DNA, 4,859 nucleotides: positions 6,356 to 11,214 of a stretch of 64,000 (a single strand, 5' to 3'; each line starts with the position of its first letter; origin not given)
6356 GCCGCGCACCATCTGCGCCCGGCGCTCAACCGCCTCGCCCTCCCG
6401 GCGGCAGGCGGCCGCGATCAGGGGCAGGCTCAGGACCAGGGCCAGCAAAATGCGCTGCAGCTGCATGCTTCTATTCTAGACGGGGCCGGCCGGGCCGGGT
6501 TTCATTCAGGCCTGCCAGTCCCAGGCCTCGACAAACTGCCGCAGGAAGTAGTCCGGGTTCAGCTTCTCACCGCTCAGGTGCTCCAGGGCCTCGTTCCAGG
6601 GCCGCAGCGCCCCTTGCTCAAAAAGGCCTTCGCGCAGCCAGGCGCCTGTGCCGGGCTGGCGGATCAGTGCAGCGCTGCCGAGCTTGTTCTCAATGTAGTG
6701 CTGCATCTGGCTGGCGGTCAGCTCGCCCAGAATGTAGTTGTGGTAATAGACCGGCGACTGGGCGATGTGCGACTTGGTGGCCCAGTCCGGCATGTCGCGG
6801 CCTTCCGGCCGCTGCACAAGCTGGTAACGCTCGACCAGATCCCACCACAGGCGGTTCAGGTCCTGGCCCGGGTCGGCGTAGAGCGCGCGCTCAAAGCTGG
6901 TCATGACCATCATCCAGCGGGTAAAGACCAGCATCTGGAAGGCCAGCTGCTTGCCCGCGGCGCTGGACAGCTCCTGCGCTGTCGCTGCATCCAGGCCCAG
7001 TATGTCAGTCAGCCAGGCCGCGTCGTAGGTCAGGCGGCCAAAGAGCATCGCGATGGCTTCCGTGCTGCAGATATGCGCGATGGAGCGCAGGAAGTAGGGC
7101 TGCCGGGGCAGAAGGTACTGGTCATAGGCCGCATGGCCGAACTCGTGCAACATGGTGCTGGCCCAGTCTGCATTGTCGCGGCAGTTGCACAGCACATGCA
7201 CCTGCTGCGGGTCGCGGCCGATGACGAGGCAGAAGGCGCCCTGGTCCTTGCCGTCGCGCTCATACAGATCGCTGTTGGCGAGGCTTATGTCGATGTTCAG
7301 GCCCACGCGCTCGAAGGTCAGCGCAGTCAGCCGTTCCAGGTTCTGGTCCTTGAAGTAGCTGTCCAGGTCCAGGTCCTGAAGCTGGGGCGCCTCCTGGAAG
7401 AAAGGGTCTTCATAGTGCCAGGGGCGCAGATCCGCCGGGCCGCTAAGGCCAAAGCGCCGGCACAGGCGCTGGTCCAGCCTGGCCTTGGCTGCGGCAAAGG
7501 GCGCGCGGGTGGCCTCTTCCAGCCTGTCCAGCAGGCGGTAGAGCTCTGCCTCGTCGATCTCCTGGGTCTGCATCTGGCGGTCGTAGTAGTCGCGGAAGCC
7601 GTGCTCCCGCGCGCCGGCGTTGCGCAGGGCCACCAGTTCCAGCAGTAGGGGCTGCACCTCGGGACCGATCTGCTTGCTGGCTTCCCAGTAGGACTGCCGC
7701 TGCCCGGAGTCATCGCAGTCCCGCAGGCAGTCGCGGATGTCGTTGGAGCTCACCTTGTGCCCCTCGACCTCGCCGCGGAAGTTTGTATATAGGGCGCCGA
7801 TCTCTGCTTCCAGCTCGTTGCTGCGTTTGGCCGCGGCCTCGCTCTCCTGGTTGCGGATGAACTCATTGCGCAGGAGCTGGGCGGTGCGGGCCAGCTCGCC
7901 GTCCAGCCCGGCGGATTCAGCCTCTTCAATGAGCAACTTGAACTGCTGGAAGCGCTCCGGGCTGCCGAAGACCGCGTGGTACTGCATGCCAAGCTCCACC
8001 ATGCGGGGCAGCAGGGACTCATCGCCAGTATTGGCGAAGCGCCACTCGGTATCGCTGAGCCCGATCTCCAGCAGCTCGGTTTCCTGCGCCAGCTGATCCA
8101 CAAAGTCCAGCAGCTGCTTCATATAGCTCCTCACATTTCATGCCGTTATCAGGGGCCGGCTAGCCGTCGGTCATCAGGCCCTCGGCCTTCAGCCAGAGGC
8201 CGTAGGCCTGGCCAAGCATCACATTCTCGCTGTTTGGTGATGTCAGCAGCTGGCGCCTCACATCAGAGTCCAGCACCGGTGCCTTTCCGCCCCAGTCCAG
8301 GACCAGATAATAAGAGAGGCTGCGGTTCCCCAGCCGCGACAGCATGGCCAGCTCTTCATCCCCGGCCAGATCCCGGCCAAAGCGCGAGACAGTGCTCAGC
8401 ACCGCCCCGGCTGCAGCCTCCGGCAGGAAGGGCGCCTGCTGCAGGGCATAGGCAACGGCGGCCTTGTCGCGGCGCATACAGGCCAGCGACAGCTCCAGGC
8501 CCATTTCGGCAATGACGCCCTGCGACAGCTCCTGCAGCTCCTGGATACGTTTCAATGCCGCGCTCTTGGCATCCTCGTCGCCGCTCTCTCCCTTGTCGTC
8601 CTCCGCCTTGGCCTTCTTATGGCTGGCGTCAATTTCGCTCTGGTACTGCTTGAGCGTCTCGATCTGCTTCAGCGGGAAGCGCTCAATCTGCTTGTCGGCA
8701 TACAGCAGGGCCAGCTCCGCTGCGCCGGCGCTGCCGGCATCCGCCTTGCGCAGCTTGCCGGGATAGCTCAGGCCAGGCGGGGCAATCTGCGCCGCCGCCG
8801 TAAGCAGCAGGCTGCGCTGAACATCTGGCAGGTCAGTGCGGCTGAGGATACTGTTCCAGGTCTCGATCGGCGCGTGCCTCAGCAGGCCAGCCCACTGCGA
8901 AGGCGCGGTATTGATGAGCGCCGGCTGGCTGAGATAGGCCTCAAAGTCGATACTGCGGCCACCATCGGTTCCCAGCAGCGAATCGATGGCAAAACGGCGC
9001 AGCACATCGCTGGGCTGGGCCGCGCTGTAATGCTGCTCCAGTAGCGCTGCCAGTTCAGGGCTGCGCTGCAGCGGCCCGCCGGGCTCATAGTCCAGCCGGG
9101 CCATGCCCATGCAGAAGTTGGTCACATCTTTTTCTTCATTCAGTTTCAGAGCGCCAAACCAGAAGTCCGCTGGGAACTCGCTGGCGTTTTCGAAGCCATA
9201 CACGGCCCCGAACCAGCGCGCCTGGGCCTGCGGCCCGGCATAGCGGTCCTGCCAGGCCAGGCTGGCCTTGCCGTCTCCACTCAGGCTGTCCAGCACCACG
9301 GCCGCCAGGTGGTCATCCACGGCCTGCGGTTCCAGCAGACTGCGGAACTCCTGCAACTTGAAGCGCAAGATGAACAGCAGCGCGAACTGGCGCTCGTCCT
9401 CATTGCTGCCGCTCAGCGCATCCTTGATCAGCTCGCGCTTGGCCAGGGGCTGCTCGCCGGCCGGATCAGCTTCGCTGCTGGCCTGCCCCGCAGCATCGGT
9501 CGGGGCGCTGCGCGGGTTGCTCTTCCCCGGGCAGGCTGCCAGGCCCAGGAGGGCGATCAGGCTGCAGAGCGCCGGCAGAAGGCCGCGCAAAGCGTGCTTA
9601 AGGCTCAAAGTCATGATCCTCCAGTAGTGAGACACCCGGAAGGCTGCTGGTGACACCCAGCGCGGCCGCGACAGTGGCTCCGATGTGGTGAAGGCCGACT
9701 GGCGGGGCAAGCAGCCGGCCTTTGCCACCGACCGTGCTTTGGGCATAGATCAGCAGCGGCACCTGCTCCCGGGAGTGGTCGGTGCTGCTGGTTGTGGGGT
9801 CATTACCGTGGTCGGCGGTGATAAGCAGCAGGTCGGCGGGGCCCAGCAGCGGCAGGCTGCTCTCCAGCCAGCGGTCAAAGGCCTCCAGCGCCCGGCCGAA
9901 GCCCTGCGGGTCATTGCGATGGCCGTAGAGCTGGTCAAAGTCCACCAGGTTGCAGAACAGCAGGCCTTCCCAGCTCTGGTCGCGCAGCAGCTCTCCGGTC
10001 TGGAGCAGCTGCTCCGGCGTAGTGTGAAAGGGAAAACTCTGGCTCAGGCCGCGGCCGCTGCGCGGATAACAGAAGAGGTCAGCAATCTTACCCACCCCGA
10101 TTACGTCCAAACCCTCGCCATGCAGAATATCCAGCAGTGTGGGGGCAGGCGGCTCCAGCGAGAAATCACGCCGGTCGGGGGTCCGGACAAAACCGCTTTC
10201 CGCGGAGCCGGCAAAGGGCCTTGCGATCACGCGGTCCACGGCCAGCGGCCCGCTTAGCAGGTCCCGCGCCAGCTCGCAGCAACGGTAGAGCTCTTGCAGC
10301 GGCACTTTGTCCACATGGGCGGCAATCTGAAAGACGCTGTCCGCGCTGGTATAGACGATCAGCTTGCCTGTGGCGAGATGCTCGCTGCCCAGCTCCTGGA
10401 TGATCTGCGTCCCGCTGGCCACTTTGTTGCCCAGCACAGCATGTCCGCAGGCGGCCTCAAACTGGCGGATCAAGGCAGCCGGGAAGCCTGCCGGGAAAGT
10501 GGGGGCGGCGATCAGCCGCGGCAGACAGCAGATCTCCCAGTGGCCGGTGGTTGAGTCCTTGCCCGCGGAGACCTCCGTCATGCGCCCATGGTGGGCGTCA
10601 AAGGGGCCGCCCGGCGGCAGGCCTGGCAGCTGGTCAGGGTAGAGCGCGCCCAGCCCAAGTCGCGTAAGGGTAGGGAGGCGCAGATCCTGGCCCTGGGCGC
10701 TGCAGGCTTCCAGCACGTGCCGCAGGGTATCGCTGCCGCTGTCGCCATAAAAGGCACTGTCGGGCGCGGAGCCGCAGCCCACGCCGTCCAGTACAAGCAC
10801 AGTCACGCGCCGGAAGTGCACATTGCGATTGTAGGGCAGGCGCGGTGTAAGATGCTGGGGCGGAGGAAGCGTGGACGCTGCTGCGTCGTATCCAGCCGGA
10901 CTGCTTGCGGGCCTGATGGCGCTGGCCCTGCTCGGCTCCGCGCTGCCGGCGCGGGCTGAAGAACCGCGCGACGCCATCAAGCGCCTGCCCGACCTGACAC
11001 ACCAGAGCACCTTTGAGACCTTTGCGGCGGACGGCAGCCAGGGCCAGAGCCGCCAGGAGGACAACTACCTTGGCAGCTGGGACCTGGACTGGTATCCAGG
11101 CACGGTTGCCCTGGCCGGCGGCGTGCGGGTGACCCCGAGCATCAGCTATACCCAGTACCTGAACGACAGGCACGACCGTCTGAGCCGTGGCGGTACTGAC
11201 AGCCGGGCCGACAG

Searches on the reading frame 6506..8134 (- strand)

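Call 13: search_protein_families(library=pfam, proteins=[window:6506-8134:-], max_evalue=0.001)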
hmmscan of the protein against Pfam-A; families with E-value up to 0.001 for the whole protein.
window:6506-8134:- (542 aa): 3 families
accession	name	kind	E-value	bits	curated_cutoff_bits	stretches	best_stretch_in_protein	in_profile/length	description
PF01432.26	Peptidase_M3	-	5e-18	66.1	27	1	137-534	2-455/457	Peptidase family M3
PF01401.24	Peptidase_M2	-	2.3e-15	56.7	23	2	326-526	344-553/581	Angiotensin-converting enzyme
PF02074.21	Peptidase_M32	-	1.6e-08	34.1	25.1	1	463-533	410-484/489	Carboxypeptidase Taq (M32) metallopeptidase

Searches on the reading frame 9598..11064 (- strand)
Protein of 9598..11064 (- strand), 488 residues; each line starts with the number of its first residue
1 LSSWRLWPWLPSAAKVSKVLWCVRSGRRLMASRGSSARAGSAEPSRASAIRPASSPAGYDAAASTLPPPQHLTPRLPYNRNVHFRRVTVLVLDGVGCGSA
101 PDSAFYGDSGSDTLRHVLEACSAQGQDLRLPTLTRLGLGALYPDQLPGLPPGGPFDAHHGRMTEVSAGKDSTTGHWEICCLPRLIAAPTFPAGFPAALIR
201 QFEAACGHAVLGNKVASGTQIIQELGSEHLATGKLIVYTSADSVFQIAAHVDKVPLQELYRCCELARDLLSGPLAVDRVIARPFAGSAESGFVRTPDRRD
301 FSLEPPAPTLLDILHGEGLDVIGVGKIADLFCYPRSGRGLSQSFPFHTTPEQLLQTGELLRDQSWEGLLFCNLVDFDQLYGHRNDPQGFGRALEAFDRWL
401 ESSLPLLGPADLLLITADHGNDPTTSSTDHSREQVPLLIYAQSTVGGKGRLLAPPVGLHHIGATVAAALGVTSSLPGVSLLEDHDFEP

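Call 13: search_protein_families(library=pfam, proteins=[window:9598-11064:-], max_evalue=0.001)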
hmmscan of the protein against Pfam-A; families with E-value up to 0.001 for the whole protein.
window:9598-11064:- (488 aa): 1 family
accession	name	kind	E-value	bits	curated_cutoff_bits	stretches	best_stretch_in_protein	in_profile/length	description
PF01676.23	Metalloenzyme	-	2.1e-25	90.1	24.3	1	367-471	148-250/252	Metalloenzyme superfamily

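Call 57: search_protein_families(library=ncbifam, proteins=[window:9598-11064:-], max_evalue=0.01)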
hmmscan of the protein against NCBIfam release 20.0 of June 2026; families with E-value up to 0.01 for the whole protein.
window:9598-11064:- (488 aa): 6 families
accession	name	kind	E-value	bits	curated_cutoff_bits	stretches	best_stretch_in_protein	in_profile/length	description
NF003766.0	PRK05362.1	equivalog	6e-131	436.8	256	1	84-482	3-393/396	phosphopentomutase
TIGR01696.1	deoB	equivalog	1.4e-109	366.5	341.2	1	86-473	1-375/381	phosphopentomutase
NF009049.0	PRK12383.1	equivalog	5.8e-34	117.7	254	2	312-484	238-401/408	phosphopentomutase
TIGR00306.2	apgM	subfamily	0.00044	19.3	320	1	380-443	304-369/403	2,3-bisphosphoglycerate-independent phosphoglycerate mutase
NF003104.0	PRK04024.1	equivalog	0.0017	17.2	489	1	369-443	297-369/412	2,3-bisphosphoglycerate-independent phosphoglycerate mutase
NF038358.1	phophono_PhpG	equivalog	0.005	15.6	545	1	368-442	311-383/417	CMP-5'-phosphonoformate--3-phosphoglycerate phosphonoformyl transferase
